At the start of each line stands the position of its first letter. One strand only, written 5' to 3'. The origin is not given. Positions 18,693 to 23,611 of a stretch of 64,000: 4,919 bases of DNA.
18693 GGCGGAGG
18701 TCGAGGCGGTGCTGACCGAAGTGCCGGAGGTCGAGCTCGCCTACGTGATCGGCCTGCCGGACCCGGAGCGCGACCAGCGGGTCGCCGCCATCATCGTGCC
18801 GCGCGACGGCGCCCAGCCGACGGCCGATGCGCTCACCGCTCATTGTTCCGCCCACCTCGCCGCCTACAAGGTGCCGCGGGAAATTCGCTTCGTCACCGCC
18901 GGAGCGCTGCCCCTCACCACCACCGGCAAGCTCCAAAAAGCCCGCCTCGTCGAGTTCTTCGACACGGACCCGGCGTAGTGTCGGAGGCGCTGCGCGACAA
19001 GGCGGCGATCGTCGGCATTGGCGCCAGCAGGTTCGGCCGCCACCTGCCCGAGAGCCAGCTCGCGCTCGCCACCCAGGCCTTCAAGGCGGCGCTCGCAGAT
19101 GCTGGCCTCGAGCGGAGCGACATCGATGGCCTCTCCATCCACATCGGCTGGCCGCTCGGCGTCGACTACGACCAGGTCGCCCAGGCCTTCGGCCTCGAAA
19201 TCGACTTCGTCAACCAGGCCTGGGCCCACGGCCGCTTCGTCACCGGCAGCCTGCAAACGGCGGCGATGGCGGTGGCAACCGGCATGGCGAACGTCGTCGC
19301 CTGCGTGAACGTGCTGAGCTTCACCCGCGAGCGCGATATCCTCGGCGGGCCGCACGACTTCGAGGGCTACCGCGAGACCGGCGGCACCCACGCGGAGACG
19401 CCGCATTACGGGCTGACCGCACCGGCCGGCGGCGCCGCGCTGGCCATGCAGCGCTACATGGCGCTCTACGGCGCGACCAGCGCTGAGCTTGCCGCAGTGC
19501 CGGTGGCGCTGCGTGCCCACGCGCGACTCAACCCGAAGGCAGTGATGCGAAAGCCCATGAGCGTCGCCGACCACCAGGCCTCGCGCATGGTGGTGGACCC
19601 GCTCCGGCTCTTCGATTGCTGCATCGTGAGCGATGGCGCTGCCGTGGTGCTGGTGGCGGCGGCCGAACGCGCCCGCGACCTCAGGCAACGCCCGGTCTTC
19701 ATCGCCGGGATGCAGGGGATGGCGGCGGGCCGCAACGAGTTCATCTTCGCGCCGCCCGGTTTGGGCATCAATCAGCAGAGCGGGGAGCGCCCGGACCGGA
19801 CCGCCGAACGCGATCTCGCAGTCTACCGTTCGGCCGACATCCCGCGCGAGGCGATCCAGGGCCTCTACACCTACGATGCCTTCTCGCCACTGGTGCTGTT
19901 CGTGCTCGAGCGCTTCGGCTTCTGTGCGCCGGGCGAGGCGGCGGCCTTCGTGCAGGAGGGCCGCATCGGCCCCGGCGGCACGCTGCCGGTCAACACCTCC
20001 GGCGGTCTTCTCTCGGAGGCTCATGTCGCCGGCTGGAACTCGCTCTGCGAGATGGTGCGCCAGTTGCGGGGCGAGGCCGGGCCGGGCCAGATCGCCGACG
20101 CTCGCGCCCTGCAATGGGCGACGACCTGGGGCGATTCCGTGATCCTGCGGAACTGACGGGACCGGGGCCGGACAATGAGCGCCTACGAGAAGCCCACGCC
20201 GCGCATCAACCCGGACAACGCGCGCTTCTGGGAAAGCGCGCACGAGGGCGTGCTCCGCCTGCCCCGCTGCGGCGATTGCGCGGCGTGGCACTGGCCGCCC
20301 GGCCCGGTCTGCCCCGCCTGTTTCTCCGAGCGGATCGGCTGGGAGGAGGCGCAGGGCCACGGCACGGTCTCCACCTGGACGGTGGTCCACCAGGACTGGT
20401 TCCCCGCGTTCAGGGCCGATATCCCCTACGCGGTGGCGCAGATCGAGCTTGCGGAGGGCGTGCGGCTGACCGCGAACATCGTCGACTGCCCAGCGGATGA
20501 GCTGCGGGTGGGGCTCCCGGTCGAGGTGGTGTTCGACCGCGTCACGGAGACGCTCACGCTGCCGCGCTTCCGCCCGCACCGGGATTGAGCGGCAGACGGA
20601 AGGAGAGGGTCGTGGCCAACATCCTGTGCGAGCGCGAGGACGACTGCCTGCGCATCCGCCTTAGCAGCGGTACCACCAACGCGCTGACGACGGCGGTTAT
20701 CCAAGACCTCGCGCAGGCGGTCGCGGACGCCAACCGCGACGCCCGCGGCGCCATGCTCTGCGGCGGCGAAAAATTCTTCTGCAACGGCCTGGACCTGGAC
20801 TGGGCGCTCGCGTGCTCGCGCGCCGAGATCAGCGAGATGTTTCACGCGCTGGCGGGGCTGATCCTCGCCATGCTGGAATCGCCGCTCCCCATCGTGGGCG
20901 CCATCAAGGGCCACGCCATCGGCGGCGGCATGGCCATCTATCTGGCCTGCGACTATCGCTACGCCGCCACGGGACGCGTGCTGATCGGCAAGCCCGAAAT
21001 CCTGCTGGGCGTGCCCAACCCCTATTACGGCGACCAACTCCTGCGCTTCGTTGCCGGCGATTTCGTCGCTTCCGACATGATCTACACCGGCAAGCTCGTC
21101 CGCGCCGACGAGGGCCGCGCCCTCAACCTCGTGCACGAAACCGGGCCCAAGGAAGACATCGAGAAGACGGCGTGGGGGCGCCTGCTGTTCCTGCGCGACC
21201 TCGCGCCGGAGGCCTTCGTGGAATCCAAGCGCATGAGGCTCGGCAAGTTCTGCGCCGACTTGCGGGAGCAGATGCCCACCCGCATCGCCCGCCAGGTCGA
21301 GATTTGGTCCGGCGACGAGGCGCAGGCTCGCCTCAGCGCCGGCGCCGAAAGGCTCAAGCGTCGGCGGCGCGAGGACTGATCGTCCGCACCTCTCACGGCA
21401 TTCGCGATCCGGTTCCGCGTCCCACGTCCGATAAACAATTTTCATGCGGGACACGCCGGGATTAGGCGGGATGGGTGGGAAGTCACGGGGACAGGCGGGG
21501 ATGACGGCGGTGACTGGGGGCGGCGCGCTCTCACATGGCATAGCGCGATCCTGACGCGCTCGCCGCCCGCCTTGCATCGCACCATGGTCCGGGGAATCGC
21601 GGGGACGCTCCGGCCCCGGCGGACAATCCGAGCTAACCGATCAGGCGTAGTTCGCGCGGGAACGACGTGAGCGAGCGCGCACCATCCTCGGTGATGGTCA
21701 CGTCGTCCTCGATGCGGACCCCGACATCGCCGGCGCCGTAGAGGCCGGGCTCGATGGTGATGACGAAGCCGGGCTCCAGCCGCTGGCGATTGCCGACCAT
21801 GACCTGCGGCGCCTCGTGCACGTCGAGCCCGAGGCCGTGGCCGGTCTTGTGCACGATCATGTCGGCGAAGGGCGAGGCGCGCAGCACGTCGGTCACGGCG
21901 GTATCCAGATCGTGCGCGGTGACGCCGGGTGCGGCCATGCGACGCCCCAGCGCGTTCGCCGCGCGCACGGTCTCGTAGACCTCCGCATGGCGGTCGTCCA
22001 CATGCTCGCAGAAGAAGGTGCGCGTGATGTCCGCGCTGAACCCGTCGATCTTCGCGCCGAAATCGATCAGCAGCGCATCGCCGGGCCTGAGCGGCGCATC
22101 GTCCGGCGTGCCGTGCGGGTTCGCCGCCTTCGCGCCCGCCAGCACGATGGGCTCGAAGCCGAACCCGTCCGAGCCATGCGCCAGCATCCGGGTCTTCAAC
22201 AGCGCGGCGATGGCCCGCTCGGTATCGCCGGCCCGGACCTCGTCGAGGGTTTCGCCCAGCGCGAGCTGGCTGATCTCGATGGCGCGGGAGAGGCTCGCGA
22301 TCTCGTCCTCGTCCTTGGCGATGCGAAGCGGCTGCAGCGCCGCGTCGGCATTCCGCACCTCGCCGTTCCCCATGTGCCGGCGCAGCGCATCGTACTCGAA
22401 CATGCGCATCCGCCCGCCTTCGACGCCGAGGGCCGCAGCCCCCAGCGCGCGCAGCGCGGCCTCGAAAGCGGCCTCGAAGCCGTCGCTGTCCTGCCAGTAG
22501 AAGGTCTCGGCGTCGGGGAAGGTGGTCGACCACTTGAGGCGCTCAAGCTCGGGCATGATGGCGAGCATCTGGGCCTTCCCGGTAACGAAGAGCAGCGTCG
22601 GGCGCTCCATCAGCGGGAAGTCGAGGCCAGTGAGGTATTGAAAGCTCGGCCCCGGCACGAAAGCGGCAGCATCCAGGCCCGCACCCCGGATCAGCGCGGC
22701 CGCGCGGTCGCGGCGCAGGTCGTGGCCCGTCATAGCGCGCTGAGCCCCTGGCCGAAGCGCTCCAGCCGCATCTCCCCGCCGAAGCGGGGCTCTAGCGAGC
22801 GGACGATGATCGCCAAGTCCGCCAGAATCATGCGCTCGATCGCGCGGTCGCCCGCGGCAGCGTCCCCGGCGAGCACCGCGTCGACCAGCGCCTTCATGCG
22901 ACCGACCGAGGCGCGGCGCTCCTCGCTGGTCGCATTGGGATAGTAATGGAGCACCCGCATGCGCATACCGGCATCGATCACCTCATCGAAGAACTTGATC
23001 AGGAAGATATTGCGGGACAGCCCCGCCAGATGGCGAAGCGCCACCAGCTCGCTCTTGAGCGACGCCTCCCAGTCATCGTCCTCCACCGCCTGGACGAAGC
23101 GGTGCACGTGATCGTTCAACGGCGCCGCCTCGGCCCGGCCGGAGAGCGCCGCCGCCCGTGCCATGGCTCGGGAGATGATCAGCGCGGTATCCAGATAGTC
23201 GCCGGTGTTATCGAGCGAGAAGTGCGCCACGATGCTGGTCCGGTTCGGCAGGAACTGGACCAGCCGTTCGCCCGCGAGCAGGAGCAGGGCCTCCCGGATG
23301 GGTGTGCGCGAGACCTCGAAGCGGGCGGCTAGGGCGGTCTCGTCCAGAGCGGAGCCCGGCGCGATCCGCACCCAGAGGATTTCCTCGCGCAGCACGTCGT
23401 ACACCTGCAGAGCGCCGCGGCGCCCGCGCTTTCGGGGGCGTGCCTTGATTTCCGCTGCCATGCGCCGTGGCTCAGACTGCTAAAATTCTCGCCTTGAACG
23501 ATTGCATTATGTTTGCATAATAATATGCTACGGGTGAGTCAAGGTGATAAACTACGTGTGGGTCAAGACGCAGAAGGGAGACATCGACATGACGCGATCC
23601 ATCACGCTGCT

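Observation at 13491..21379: Candidate novel aromatic catabolic system: hydroquinone dioxygenase + LLM monooxygenase divergent from a CoA-ligase / Ltp2-DUF35 aldolase / crotonase arm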

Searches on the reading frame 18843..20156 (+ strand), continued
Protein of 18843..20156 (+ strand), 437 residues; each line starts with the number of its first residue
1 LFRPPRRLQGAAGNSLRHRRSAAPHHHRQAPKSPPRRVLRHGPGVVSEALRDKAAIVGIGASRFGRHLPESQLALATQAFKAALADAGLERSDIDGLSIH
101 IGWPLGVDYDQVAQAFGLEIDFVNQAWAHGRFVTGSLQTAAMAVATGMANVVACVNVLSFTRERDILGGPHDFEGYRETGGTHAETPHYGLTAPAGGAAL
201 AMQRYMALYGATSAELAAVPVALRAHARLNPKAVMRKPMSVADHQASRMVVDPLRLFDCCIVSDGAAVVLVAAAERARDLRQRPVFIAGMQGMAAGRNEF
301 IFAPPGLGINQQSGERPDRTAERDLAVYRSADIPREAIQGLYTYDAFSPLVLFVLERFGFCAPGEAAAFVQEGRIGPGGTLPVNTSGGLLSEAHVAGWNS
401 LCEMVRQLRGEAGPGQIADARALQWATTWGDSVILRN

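Call 74: search_protein_families(library=pfam, proteins=[L088:5251-6180:-, L089:6653-7381:+, L123:4740-5783:+, L144:5907-6797:-, L119:572-1417:-, L146:4993-6396:+, L123:3170-4345:+, L120:13989-15242:+], max_evalue=0.001)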
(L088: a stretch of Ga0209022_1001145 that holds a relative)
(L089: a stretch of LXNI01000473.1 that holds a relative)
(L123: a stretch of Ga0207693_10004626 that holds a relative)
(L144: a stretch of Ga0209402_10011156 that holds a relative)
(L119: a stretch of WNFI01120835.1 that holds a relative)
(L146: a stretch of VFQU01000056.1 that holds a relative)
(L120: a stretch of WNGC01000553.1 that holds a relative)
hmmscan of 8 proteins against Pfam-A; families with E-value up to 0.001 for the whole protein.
L088:5251-6180:- (309 aa): 2 families
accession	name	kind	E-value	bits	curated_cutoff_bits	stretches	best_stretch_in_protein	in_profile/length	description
PF00378.25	ECH_1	-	2.6e-46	158.4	27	1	51-263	2-212/251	Enoyl-CoA hydratase/isomerase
PF16113.10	ECH_2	-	1.6e-20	74.3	27.2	1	56-182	2-129/335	Enoyl-CoA hydratase/isomerase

L089:6653-7381:+ (242 aa): 2 families
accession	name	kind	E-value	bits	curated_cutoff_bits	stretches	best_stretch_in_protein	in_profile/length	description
PF13561.12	adh_short_C2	-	6.5e-41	140.9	27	1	15-241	8-235/236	Enoyl-(Acyl carrier protein) reductase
PF00106.31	adh_short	-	8.1e-28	97.7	26.6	1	5-183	2-185/195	short chain dehydrogenase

L123:4740-5783:+ (347 aa): 3 families
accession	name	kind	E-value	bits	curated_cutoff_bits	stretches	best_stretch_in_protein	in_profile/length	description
PF08240.17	ADH_N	-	7.6e-30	103.7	23.5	1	26-139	1-104/104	Alcohol dehydrogenase GroES-like domain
PF13602.12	ADH_zinc_N_2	-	2.3e-23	84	27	1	212-343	1-134/134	Zinc-binding dehydrogenase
PF00107.32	ADH_zinc_N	-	2.5e-23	82.9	31.8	1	180-308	1-128/129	Zinc-binding dehydrogenase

L144:5907-6797:- (296 aa): 2 families
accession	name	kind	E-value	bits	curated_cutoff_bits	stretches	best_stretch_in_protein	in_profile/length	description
PF08450.18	SGL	-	2.8e-84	283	26.3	1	20-261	1-245/246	SMP-30/Gluconolactonase/LRE-like region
PF01731.26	Arylesterase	-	8.4e-05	23.2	21.3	1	117-178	22-82/86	Arylesterase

L119:572-1417:- (281 aa): 4 families
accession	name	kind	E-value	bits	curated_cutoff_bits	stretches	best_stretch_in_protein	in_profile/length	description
PF00561.26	Abhydrolase_1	-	1.9e-19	70.8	25.8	1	33-143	2-109/245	alpha/beta hydrolase fold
PF12697.13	Abhydrolase_6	-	7.8e-18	66.4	26.3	1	34-262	1-210/217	Alpha/beta hydrolase family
PF12146.15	Hydrolase_4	-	2.5e-08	34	27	1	56-146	28-116/239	Serine aminopeptidase, S33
PF20408.4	Abhydrolase_11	-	3.6e-05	24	27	1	34-135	5-104/193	Alpha/beta hydrolase domain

L146:4993-6396:+ (467 aa): 2 families
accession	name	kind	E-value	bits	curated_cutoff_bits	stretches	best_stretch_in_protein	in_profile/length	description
PF03972.19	MmgE_PrpD_N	-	1.8e-47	162.1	32.1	1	19-256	1-238/244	MmgE/PrpD N-terminal domain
PF19305.4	MmgE_PrpD_C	-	1.5e-19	70.9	32.1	1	281-409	2-131/173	MmgE/PrpD C-terminal domain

L123:3170-4345:+ (391 aa): 1 family
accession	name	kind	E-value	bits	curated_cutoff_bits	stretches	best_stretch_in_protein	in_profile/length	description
PF22691.2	Thiolase_C_1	-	1.9e-30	105.9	28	1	263-375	14-130/144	Thiolase C-terminal domain-like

L120:13989-15242:+ (417 aa): 3 families
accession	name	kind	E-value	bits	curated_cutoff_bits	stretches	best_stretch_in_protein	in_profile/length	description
PF13458.12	Peripla_BP_6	-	2.6e-52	179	31.7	1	38-397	1-342/343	Periplasmic binding protein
PF13433.12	Peripla_BP_5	-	2.1e-17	63.7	27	2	40-133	2-91/363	Periplasmic binding protein domain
PF01094.35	ANF_receptor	-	4.2e-10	39.6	25.4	1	60-395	4-351/353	Receptor family ligand binding region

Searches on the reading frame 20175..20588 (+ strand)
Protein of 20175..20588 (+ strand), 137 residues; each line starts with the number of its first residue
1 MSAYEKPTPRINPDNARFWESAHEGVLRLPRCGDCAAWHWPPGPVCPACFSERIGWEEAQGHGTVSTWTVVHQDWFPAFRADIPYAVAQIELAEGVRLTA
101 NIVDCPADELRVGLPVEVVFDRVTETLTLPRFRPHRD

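Call 4: search_protein_families(library=pfam, proteins=[window:20175-20588:+])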
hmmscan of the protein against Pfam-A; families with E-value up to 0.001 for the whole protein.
window:20175-20588:+ (137 aa): 2 families
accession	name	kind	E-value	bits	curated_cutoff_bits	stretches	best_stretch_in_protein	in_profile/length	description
PF01796.24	OB_ChsH2_C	-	5.9e-22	77.8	27.1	1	56-121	1-65/65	ChsH2, C-terminal OB-fold domain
PF12172.15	zf-ChsH2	-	2.3e-10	40.5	23.2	1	19-52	1-34/37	ChsH2, rubredoxin-like zinc ribbon domain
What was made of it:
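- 20175..20588 (+): Stand-alone DUF35 protein (zinc ribbon plus OB fold), the partner of the thiolase-fold protein. PF12172 2.3e-10 and PF01796 5.9e-22 (call 4).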

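Call 5: search_protein_families(library=ncbifam, proteins=[window:20175-20588:+], max_evalue=0.01)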
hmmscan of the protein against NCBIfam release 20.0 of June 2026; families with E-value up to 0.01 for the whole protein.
window:20175-20588:+ (137 aa): 1 family
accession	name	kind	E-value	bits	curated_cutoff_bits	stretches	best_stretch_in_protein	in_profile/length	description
NF053627.1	BnzsclthlBbsAGT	equivalog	4e-05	23.6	250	1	17-123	26-128/145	benzoylsuccinyl-CoA thiolase subunit BbsA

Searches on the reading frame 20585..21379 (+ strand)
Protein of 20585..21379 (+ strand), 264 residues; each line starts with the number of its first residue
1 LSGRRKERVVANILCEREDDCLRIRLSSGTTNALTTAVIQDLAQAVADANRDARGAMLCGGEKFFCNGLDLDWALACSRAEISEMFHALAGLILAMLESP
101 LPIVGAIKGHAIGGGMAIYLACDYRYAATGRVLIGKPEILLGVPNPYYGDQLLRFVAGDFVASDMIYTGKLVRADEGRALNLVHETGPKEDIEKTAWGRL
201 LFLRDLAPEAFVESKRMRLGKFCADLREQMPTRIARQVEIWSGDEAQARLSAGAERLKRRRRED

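Call 4: search_protein_families(library=pfam, proteins=[window:20585-21379:+])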
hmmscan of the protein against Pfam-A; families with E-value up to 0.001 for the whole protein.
window:20585-21379:+ (264 aa): 2 families
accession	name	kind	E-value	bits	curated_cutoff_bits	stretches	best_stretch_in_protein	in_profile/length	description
PF00378.25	ECH_1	-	4e-30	105.4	27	1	22-255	7-242/251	Enoyl-CoA hydratase/isomerase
PF16113.10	ECH_2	-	4.9e-11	43.2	27.2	1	31-143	12-129/335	Enoyl-CoA hydratase/isomerase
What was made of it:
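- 20585..21379 (+): Crotonase-superfamily protein lacking the first catalytic glutamate of hydratases. ECH_1 4e-30 (call 4).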

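Call 5: search_protein_families(library=ncbifam, proteins=[window:20585-21379:+], max_evalue=0.01)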
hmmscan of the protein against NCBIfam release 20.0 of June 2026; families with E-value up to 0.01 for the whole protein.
window:20585-21379:+ (264 aa): 70 families (the best 25 are shown)
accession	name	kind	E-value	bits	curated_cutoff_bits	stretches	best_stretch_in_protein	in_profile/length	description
NF005802.0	PRK07657.1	equivalog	2.6e-22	79.6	363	1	30-197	24-193/260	enoyl-CoA hydratase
NF005675.0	PRK07468.1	equivalog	4.9e-22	78.9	350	1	30-256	25-254/262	crotonase/enoyl-CoA hydratase family protein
TIGR03189.1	dienoyl_CoA_hyt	equivalog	9.2e-22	77.6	292.5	1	14-185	4-172/251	cyclohexa-1,5-dienecarbonyl-CoA hydratase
NF005891.0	PRK07854.1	equivalog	5.4e-21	75.3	237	1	30-251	20-230/243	enoyl-CoA hydratase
NF004858.0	PRK06213.1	equivalog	5.5e-21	75.3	171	1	14-220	6-211/230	crotonase/enoyl-CoA hydratase family protein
NF004795.0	PRK06143.1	subfamily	3.6e-20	72.6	283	1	27-251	26-251/260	enoyl-CoA hydratase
NF005803.0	PRK07658.1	equivalog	6.4e-20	71.6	313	1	15-192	6-185/257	enoyl-CoA hydratase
NF004524.0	PRK05869.1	equivalog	6.4e-20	71.5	326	1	23-245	20-243/254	enoyl-CoA hydratase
NF006566.0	PRK09076.1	subfamily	8.7e-20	71.4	286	1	12-241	6-237/260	enoyl-CoA hydratase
NF004475.0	PRK05809.1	subfamily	1.6e-19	70.4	394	1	11-194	4-190/260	short-chain-enoyl-CoA hydratase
NF004781.0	PRK06127.1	subfamily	2.4e-19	70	291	1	9-217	9-222/269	enoyl-CoA hydratase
NF006007.0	PRK08138.1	subfamily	7.1e-19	68.2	355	1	22-196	19-193/261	enoyl-CoA hydratase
NF051848.1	EnCoAHydtEchA19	equivalog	2.1e-18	66.8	400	1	13-217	2-211/258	enoyl-CoA hydratase EchA19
NF008727.0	PRK11730.1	equivalog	3.5e-18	65.3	870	1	23-197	19-198/717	fatty acid oxidation complex subunit alpha FadB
NF004840.0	PRK06190.1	equivalog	5.2e-18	65.6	253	1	29-197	23-192/260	enoyl-CoA hydratase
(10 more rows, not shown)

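Call 28: search_solved_structures(query=window:20585-21379:+, max_evalue=1e-15)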
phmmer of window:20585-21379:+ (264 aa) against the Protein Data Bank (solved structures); distinct sequences matched with E-value up to 1e-15: 16.
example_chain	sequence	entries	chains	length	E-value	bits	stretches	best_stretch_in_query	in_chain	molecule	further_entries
7eum_C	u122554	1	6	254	7.9e-22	81.1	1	29-196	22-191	Enoyl-CoA hydratase/isomerase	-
9ula_A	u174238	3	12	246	8.6e-22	80.9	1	29-196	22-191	Enoyl-CoA hydratase/isomerase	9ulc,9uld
28bq_A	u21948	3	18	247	8.8e-22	80.9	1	29-196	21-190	Enoyl-CoA hydratase/isomerase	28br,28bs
5jbw_A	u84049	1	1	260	1.4e-17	67.2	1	30-247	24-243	3-hydroxybutyryl-CoA dehydratase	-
5jbx_A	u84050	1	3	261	1.4e-17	67.2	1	30-247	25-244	3-hydroxybutyryl-CoA dehydratase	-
3kqf_A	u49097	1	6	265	2.3e-17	66.5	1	30-194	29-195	Enoyl-CoA hydratase/isomerase family protein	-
2x58_A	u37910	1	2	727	5e-17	65.3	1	23-194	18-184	PEROXISOMAL BIFUNCTIONAL ENZYME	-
3zw8_A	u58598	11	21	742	5.2e-17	65.3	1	23-194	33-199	PEROXISOMAL BIFUNCTIONAL ENZYME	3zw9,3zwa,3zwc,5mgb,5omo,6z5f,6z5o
28jj_A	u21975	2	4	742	5.2e-17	65.3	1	23-194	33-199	Peroxisomal bifunctional enzyme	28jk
5z7r_A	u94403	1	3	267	1.3e-16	63.9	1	12-211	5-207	Short-chain-enoyl-CoA hydratase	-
4di1_A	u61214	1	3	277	1.5e-16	63.7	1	25-243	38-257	Enoyl-CoA hydratase EchA17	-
6dv2_G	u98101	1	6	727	2.3e-16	63.2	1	23-185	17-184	Trifunctional enzyme subunit alpha, mitochondrial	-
5zqz_A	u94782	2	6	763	2.4e-16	63.1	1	23-185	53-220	Trifunctional enzyme subunit alpha, mitochondrial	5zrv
5zai_A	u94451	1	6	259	3e-16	62.8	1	29-194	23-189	3-hydroxypropionyl-coenzyme A dehydratase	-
6lvp_A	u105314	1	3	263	3e-16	62.8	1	31-190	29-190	Enoyl-CoA hydratase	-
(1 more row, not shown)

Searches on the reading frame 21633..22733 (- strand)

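Call 4: search_protein_families(library=pfam, proteins=[window:21633-22733:-])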
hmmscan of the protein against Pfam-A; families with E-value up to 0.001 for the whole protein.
window:21633-22733:- (366 aa): 2 families
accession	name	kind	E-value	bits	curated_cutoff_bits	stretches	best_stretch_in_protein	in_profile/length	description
PF00557.29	Peptidase_M24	-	2.9e-58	197.5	23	1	148-349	3-208/208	Metallopeptidase family M24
PF01321.24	Creatinase_N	-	5.4e-10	40.3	22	1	7-138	1-127/128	Creatinase/Prolidase N-terminal domain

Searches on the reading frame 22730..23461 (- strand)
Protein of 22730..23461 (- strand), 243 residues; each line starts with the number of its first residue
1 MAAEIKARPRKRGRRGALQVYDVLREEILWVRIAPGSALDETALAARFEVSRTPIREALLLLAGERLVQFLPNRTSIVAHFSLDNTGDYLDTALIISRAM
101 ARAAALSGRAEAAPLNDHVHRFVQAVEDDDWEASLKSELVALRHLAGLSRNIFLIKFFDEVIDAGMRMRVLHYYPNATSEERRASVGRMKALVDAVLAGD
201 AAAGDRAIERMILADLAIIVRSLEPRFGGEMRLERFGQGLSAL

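Call 10: search_protein_families(library=pfam, proteins=[window:22730-23461:-])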
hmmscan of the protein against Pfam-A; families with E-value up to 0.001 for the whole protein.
window:22730-23461:- (243 aa): 2 families
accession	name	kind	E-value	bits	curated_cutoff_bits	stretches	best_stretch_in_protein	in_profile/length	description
PF00392.27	GntR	-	5.1e-15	55.3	27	1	18-74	3-60/64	Bacterial regulatory proteins, gntR family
PF07729.17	FCD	-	1.3e-08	35.7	24.3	1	98-212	12-123/125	FCD domain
